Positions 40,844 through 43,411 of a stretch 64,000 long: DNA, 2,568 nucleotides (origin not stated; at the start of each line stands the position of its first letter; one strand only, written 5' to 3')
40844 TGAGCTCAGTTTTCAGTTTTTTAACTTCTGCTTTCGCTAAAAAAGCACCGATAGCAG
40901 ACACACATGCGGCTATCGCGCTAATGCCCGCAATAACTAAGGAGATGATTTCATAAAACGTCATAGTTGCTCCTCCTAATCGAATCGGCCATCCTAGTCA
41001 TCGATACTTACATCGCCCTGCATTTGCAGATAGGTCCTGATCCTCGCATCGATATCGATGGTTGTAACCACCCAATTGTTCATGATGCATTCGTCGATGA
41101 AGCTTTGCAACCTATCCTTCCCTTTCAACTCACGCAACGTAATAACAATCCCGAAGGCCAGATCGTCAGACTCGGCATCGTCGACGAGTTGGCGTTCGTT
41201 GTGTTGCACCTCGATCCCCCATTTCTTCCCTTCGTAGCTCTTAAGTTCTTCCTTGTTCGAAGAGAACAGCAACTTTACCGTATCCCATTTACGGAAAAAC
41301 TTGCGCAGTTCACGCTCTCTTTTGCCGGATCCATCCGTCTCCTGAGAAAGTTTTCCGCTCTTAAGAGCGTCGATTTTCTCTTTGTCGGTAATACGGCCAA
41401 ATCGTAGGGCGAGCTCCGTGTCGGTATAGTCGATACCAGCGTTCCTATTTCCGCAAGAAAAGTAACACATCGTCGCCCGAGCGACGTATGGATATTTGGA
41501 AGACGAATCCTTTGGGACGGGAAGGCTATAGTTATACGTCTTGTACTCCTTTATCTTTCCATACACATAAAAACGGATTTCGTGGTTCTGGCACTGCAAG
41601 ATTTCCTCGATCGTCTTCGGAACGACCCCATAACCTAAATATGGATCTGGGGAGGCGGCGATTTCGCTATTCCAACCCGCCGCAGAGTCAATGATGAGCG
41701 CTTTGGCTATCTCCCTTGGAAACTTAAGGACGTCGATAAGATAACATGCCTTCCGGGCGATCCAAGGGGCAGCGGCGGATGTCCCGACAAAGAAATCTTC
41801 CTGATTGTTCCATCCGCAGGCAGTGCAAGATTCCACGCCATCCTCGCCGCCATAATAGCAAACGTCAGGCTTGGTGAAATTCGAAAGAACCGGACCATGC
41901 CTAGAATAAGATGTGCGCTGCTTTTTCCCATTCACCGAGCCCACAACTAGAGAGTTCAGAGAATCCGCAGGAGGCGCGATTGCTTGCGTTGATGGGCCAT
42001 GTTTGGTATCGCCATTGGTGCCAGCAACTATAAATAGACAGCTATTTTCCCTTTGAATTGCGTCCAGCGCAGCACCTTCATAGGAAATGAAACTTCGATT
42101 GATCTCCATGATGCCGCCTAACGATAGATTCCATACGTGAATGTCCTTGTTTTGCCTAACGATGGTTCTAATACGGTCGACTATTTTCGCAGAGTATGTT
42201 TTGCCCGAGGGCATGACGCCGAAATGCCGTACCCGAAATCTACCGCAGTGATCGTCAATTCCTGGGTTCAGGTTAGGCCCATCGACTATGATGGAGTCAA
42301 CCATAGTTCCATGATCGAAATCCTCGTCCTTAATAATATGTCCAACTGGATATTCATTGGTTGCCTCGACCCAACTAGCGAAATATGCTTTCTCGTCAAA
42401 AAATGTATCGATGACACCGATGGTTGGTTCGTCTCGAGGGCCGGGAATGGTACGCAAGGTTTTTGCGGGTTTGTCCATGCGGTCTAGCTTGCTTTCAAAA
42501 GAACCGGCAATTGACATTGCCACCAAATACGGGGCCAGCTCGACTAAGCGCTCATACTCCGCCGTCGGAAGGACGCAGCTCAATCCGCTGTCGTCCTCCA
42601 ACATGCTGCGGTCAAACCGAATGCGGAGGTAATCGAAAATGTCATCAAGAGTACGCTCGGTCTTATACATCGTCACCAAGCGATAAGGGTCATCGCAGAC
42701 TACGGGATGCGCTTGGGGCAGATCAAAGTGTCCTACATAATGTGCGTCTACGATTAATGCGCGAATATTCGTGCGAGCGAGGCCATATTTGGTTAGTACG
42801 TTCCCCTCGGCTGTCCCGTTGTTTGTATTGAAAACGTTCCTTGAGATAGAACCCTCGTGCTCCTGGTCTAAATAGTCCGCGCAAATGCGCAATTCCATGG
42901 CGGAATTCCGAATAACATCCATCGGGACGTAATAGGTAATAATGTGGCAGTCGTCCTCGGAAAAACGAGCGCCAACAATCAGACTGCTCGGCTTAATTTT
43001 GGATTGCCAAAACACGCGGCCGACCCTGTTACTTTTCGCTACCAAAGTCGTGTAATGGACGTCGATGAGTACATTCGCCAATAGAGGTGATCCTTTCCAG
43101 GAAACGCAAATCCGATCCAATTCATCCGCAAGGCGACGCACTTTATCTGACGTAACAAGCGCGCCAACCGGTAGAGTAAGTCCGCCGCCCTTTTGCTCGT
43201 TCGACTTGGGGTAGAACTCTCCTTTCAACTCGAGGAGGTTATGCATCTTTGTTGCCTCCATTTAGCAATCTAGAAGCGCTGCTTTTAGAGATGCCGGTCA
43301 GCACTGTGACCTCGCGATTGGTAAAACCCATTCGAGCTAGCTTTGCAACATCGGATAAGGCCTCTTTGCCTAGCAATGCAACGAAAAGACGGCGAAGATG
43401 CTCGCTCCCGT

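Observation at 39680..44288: IetAS-like ATPase/subtilase pair extended by a small TM protein and an uncharacterised 365-aa protein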

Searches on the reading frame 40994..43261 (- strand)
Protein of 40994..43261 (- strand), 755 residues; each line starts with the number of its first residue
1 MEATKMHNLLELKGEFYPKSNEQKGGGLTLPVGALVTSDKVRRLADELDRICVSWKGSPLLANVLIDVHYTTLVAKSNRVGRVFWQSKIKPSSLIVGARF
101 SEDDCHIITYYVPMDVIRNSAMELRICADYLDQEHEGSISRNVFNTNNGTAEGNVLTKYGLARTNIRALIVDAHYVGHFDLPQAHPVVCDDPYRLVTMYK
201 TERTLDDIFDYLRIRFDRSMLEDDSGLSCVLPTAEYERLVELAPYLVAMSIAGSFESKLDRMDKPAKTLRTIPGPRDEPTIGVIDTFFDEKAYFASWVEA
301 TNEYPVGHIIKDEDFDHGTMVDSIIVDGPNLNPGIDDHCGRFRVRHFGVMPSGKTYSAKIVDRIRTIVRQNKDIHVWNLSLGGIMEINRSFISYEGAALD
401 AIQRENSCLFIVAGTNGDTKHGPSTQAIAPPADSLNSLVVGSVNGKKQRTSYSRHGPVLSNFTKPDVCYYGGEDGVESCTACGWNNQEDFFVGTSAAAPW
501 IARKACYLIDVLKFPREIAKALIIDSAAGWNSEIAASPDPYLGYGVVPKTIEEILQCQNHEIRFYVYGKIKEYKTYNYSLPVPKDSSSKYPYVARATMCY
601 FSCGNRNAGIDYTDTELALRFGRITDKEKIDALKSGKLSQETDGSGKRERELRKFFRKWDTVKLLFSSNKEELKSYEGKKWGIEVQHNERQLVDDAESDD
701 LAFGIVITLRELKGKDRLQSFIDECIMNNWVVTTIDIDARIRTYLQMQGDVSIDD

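Call 3: search_protein_families(library=padloc, proteins=[window:40994-43261:-], max_evalue=0.01)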
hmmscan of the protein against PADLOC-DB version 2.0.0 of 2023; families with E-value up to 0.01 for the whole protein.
window:40994-43261:- (755 aa): 6 families
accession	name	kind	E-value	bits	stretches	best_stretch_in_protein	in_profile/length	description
PDLC02197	IetS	-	3.1e-63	212.2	1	267-742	247-748/749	-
PDLC02201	IetS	-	1.3e-45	154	1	276-635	252-636/781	-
PDLC02202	IetS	-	5.7e-31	105.5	1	276-722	295-755/780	-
PDLC02199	IetS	-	1.7e-29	100.6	1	268-717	305-797/826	-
PDLC02200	IetS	-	1.3e-25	87.7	1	277-743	268-776/780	-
PDLC04233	IetS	-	2.4e-11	40.5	1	538-617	677-754/855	-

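Call 4: search_protein_families(library=pfam, proteins=[window:40994-43261:-], max_evalue=0.01)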
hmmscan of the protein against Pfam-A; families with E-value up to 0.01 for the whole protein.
window:40994-43261:- (755 aa): 1 family
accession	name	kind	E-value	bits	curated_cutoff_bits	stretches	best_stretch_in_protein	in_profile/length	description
PF00082.27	Peptidase_S8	-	3.7e-29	102.4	21.8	1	278-527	3-273/288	Subtilase family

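Call 5: search_protein_families(library=ncbifam, proteins=[window:40994-43261:-], max_evalue=0.01)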
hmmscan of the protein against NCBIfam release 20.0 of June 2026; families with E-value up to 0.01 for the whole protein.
window:40994-43261:- (755 aa): 2 families
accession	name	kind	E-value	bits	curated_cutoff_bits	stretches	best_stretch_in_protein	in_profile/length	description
NF042956.1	IteS_antiphage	equivalog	4e-46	157.6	900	1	270-740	249-746/747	S8 family anti-phage peptidase IteS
TIGR03921.1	T7SS_mycosin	equivalog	8.6e-07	28.4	278.75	1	371-547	113-279/353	type VII secretion-associated serine protease mycosin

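Call 57: find_homologous_proteins(query=window:40994-43246:-, max_evalue=1e-20)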
Query window:40994-43246:- (750 aa): 4800 proteins with E <= 1e-20 among 8000 candidates; the best 120 are listed.
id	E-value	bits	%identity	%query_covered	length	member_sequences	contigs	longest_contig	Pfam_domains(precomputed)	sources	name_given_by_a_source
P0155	0.0e+0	1499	85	100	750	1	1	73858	PF00082.28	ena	-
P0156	2.2e-277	941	56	100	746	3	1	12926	PF00082.28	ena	-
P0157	2.8e-182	626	43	100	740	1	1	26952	PF00082.28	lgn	-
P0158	1.7e-180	620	42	100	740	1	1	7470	PF00082.28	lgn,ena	-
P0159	1.3e-179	617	42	100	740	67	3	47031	PF00082.28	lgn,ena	-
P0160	3.7e-177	609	42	100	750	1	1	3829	PF00082.28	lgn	-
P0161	3.7e-175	603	42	100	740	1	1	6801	PF00082.28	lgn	-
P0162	6.2e-175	602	43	99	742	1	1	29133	PF00082.28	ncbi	-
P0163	8.6e-175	601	42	99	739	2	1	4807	PF00082.28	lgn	-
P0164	1.4e-174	601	42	99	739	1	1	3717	PF00082.28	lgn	-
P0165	1.5e-174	601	42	99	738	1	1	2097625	PF00082.28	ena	-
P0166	3.9e-174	599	43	99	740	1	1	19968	PF00082.28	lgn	-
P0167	5.2e-174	599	42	99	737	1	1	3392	PF00082.28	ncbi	-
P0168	5.7e-174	599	43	100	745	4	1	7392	PF00082.28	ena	-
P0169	7.2e-174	598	42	99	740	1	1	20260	PF00082.28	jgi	-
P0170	9.5e-174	598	44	100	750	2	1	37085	PF00082.28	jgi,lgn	jgi:hypothetical protein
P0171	1.0e-173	598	42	100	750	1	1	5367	PF00082.28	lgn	-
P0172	1.9e-173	597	43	99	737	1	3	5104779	PF00082.28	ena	-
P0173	2.2e-173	597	42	100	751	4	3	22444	PF00082.28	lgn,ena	-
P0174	2.8e-173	596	43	99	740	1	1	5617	PF00082.28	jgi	-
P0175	3.9e-173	596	42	100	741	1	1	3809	PF00082.28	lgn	-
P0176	5.0e-173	596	42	100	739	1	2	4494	PF00082.28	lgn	-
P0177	7.1e-173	595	42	100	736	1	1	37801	PF00082.28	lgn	-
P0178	7.2e-173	595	42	99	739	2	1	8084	PF00082.28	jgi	-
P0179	1.0e-172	595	42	100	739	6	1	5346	PF00082.28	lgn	-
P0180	2.2e-172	593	41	100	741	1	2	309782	PF00082.28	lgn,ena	-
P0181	2.4e-172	593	42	100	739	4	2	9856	PF00082.28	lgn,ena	-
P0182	2.7e-172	593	43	100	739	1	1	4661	PF00082.28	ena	-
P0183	2.8e-172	593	43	100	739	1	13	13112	PF00082.28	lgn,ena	-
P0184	4.9e-172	592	42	99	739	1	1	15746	PF00082.28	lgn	-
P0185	5.0e-172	592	41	100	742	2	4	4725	PF00082.28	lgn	-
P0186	5.0e-172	592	41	100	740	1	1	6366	PF00082.28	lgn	-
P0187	5.6e-172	592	41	100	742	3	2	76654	PF00082.28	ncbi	ncbi:S8 family peptidase [Staphylococcus simulans]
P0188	5.9e-172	592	41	100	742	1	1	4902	PF00082.28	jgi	-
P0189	6.1e-172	592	41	100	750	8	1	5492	PF00082.28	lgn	-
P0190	6.3e-172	592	41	100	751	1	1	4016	PF00082.28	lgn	-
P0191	6.6e-172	592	42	99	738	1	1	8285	PF00082.28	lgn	-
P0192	7.0e-172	592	41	100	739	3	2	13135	PF00082.28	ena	-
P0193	7.8e-172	592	42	100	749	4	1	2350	PF00082.28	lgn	-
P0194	1.3e-171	591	43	100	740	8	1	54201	PF00082.28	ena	-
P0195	1.3e-171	591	42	100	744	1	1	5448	PF00082.28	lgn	-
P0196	1.9e-171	590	41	100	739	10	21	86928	PF00082.28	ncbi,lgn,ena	-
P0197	1.9e-171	590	41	100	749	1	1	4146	PF00082.28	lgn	-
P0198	2.0e-171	590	41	100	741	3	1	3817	PF00082.28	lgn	-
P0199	2.3e-171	590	43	100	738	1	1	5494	PF00082.28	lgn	-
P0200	2.9e-171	590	41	100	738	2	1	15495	PF00082.28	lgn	-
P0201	3.2e-171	590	41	100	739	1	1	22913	PF00082.28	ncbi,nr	ncbi:MAG: S8 family peptidase [Lachnospiraceae bacterium]|nr:S8 family peptidase [Lachnospiraceae ba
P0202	3.3e-171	590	43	99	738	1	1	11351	PF00082.28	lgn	-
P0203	3.4e-171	590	41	100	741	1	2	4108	PF00082.28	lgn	-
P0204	4.3e-171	589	41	100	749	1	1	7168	PF00082.28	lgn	-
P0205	4.6e-171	589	41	100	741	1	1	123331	PF00082.28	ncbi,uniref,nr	ncbi:S8 family peptidase [Anaerosacchariphilus polymeriproducens]|uniref:Serine protease n=1 Tax=Ana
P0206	4.9e-171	589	41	100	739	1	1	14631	PF00082.28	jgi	jgi:hypothetical protein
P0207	6.1e-171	589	41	100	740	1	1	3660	PF00082.28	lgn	-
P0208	6.4e-171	589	42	100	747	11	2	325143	PF00082.28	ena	-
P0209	8.5e-171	588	41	100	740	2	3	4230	PF00082.28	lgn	-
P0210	1.1e-170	588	41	100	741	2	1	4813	PF00082.28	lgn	-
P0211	1.1e-170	588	41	99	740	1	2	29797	PF00082.28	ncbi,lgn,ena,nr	ncbi:MAG: S8 family peptidase [Arcobacteraceae bacterium]|nr:S8 family peptidase [Arcobacteraceae ba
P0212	1.3e-170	588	43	100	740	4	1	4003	PF00082.28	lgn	-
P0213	1.5e-170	587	43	99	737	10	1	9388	PF00082.28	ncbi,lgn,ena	-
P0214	1.5e-170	587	42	99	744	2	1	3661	PF00082.28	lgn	-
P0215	1.8e-170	587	42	100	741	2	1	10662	PF00082.28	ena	-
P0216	1.9e-170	587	41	100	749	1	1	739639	PF00082.28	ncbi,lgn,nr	ncbi:type VII secretion-associated serine protease mycosin [uncultured Eubacterium sp.]|nr:type VII 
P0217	2.3e-170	587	42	100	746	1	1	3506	PF00082.28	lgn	-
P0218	2.4e-170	587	42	99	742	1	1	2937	PF00082.28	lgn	-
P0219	3.2e-170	586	40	100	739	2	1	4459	PF00082.28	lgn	-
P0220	3.3e-170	586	41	99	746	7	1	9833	PF00082.28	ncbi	-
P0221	4.5e-170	586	41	100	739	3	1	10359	PF00082.28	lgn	-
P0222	4.5e-170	586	41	100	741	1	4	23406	PF00082.28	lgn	-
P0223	5.2e-170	586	42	100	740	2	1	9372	PF00082.28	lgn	-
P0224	5.7e-170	585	42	99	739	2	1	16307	PF00082.28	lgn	-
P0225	6.8e-170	585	40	100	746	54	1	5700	PF00082.28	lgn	-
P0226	7.5e-170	585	42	99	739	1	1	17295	PF00082.28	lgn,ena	-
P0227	7.6e-170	585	41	100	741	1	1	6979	PF00082.28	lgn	-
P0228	8.6e-170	585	41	100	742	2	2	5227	PF00082.28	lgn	-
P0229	8.8e-170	585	42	100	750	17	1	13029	PF00082.28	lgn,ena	-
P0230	9.7e-170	585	41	100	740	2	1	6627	PF00082.28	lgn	-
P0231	1.1e-169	585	42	100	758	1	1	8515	PF00082.28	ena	-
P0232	1.3e-169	584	42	99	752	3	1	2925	PF00082.28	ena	-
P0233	1.5e-169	584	41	100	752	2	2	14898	PF00082.28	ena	-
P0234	1.7e-169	584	41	100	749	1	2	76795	PF00082.28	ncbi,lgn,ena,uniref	ncbi:S8 family peptidase [Emergencia timonensis]|uniref:S8 family peptidase n=1 Tax=Emergencia timon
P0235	2.0e-169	584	40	100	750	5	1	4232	PF00082.28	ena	-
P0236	2.1e-169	584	41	100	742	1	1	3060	PF00082.28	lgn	-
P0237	2.1e-169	584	42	100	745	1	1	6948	PF00082.28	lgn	-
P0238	2.2e-169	584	41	99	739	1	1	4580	PF00082.28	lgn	-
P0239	2.3e-169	583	42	99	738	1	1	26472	PF00082.28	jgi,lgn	jgi:hypothetical protein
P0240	2.4e-169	583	40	100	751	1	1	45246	PF00082.28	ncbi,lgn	-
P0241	2.5e-169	583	42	100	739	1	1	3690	PF00082.28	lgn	-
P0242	2.6e-169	583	41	100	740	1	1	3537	PF00082.28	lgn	-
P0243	2.8e-169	583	42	100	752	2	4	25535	PF00082.28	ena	-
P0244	2.8e-169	583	42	99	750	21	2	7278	PF00082.28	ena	-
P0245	3.1e-169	583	41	99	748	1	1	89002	PF00082.28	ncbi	-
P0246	3.4e-169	583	42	100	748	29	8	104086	PF00082.28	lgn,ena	-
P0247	3.4e-169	583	41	100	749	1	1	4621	PF00082.28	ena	-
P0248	3.5e-169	583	42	100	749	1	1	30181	PF00082.28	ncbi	-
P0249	3.7e-169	583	40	99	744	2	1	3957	PF00082.28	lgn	-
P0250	4.1e-169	583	41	99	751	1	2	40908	PF00082.28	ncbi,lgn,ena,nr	ncbi:MAG: S8 family peptidase [Clostridia bacterium]|nr:S8 family peptidase [Clostridia bacterium]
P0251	4.4e-169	583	40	100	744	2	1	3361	PF00082.28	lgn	-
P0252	4.4e-169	583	42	98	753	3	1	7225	PF00082.28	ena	-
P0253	4.5e-169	582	41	100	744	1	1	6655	PF00082.28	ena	-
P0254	4.5e-169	582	41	100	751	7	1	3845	PF00082.28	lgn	-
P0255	4.7e-169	582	41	100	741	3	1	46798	PF00082.28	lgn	-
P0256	5.1e-169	582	41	100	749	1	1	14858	PF00082.28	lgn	-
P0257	5.4e-169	582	42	100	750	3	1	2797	PF00082.28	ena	-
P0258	5.9e-169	582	41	100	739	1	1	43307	PF00082.28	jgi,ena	-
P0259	5.9e-169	582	41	100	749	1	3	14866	PF00082.28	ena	-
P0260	6.2e-169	582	42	99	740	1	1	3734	PF00082.28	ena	-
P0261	6.7e-169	582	41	99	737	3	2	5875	PF00082.28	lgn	-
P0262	7.3e-169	582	41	100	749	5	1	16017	PF00082.28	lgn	-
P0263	7.7e-169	582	41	99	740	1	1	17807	PF00082.28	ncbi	-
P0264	7.9e-169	582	41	100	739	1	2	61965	PF00082.28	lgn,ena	-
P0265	7.9e-169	582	41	100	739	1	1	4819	PF00082.28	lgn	-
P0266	8.3e-169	582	42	100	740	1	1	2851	PF00082.28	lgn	-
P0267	9.7e-169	581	41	100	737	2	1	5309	PF00082.28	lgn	-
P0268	1.0e-168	581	41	100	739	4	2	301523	PF00082.28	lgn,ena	-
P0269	1.0e-168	581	41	100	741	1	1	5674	PF00082.28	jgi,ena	-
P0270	1.1e-168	581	42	100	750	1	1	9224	PF00082.28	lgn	-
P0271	1.2e-168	581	41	99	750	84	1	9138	PF00082.28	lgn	-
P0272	1.2e-168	581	41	100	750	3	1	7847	PF00082.28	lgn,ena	-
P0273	1.4e-168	581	42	99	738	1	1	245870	PF00082.28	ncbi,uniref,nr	ncbi:hypothetical protein J2Z76_002443 [Sedimentibacter acidaminivorans]|uniref:Peptidase S8/S53 dom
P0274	1.5e-168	581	41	99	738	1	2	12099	PF00082.28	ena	-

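Call 59: find_encoding_contigs(protein=P0156, flank=6000, max_places=3)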
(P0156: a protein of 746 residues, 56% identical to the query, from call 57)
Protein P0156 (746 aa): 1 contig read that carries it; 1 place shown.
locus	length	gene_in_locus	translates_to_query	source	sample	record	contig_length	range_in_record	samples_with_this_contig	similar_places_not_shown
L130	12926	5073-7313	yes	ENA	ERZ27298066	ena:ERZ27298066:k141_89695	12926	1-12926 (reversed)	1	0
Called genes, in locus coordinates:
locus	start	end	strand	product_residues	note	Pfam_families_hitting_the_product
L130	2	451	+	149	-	?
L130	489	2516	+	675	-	PF00270:DEAD, PF04851:ResIII, PF00271:Helicase_C (weak)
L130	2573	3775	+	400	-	PF01210:NAD_Gly3P_dh_N (weak), PF02737:3HCDH_N (weak), PF03721:UDPG_MGDP_dh_N, PF00984:UDPG_MGDP_dh, PF03720:UDPG_MGDP_dh_C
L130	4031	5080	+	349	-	PF00004:AAA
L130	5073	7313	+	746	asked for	PF00082:Peptidase_S8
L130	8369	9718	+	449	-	PF13555:AAA_29 (weak), PF13476:AAA_23 (faint), PF13304:AAA_21, PF13175:AAA_15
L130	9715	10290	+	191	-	-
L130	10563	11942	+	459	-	PF02463:SMC_N (weak), PF13304:AAA_21 (faint)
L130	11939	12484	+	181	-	-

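Call 60: find_encoding_contigs(protein=P0157, flank=6000, max_places=3)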
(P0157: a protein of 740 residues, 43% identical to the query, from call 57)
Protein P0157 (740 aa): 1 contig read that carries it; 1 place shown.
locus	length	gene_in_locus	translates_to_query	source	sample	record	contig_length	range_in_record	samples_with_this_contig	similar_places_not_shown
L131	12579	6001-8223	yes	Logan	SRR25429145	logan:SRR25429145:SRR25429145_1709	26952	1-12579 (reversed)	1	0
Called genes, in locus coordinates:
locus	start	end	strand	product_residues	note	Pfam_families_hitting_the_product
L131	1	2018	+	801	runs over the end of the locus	-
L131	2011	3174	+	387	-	PF14253:AbiH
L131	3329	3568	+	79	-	PF01467:CTP_transf_like (weak)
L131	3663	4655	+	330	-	PF14126:DUF4293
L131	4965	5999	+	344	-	PF00004:AAA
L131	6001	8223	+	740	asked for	PF00082:Peptidase_S8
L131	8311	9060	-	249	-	PF00535:Glycos_transf_2, PF10111:Glyco_tranf_2_2, PF13641:Glyco_tranf_2_3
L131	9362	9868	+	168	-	-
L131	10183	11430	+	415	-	PF13117:Cag12 (faint), PF13310:Virulence_RhuM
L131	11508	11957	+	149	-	PF15731:MqsA_antitoxin, PF01381:HTH_3 (weak)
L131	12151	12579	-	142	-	?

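Call 61: find_encoding_contigs(protein=P0159, flank=6000, max_places=3)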
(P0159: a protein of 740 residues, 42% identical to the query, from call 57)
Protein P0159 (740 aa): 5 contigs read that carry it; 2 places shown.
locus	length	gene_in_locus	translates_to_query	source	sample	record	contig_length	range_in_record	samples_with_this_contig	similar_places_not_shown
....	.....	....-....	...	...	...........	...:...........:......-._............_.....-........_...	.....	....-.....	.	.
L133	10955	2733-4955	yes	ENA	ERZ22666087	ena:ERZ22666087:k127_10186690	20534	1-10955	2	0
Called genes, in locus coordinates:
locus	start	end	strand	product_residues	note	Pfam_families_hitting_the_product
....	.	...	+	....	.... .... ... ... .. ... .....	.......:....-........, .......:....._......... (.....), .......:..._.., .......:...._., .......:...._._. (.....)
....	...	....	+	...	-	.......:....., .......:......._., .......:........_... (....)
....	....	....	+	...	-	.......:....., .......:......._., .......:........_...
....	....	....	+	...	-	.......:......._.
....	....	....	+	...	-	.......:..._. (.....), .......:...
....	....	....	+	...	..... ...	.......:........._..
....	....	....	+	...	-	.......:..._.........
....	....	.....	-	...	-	-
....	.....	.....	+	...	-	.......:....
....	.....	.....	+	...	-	-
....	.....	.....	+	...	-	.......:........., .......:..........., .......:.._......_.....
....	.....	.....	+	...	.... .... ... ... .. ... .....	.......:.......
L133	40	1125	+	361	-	PF00089:Trypsin, PF13365:Trypsin_2, PF13180:PDZ_2, PF00595:PDZ (weak), PF17820:PDZ_6 (weak)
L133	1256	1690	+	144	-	PF01520:Amidase_3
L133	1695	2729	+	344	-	PF07728:AAA_5 (faint), PF00004:AAA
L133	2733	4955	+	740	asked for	PF00082:Peptidase_S8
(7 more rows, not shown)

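Call 85: find_encoding_contigs(protein=P0170, flank=4000, max_places=2)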
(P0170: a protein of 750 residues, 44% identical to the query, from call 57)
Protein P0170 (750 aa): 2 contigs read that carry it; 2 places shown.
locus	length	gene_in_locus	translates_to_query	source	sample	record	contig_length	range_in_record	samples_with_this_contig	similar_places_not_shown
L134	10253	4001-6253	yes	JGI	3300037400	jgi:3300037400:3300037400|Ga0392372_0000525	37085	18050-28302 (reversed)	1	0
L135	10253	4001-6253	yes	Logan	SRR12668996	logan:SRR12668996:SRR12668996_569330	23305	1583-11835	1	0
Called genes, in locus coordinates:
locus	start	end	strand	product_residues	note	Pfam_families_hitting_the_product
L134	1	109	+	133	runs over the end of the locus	PF08291:Peptidase_M15_3, PF05951:Peptidase_M15_2 (weak)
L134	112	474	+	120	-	PF16083:Phage_holin_3_3 (weak)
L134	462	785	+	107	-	-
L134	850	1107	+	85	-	-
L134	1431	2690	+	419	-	PF13356:Arm-DNA-bind_3, PF22022:Phage_int_M (weak), PF00589:Phage_integrase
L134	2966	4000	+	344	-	PF00004:AAA, PF07728:AAA_5 (weak)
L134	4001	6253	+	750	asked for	PF00082:Peptidase_S8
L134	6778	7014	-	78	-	-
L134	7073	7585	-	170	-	PF12844:HTH_19, PF13560:HTH_31 (weak), PF01381:HTH_3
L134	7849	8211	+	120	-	-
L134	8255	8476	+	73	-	-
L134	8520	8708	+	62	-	-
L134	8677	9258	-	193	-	-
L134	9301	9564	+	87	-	-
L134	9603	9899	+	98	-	PF05930:Phage_AlpA (weak), PF12728:HTH_17 (weak)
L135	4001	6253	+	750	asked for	PF00082:Peptidase_S8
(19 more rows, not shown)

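Call 86: find_encoding_contigs(protein=P0165, flank=4000, max_places=2)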
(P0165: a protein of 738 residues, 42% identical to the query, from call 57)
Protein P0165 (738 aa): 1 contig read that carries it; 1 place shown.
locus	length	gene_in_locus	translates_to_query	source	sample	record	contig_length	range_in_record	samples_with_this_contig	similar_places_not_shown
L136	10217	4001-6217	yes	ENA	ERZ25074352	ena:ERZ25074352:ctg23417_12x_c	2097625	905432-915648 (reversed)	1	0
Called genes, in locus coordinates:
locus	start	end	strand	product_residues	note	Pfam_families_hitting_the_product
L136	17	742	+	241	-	PF00106:adh_short, PF08659:KR (weak), PF13561:adh_short_C2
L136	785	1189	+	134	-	PF09912:DUF2141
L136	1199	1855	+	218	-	PF09335:VTT_dom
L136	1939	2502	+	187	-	PF02525:Flavodoxin_2, PF03358:FMN_red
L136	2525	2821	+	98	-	PF03992:ABM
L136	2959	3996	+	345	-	PF00004:AAA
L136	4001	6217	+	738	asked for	PF00082:Peptidase_S8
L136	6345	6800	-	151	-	PF14026:SCO4226-like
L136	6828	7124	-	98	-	PF14026:SCO4226-like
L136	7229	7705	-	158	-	-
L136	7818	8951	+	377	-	-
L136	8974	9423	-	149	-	PF00903:Glyoxalase (weak)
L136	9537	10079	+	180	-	PF04542:Sigma70_r2, PF08281:Sigma70_r4_2, PF04545:Sigma70_r4 (weak)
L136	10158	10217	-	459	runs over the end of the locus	PF00392:GntR, PF00155:Aminotran_1_2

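Call 87: find_encoding_contigs(protein=P0162, flank=4000, max_places=2)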
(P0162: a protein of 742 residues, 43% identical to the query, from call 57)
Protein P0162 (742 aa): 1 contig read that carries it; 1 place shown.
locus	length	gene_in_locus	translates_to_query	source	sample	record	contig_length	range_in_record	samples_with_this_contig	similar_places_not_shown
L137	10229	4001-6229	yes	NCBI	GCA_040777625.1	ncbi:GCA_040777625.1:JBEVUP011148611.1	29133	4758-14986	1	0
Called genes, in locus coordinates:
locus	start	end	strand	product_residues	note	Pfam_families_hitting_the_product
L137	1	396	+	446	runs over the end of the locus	PF00999:Na_H_Exchanger (weak)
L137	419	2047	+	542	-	PF07969:Amidohydro_3, PF01979:Amidohydro_1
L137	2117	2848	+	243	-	PF03883:H2O2_YaaD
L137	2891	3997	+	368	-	PF00004:AAA, PF07724:AAA_2 (weak), PF07728:AAA_5 (weak)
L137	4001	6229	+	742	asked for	PF00082:Peptidase_S8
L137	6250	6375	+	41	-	-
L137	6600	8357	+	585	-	PF01966:HD, PF13286:HD_assoc (faint)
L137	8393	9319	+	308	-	-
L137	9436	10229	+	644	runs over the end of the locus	PF07669:Eco57I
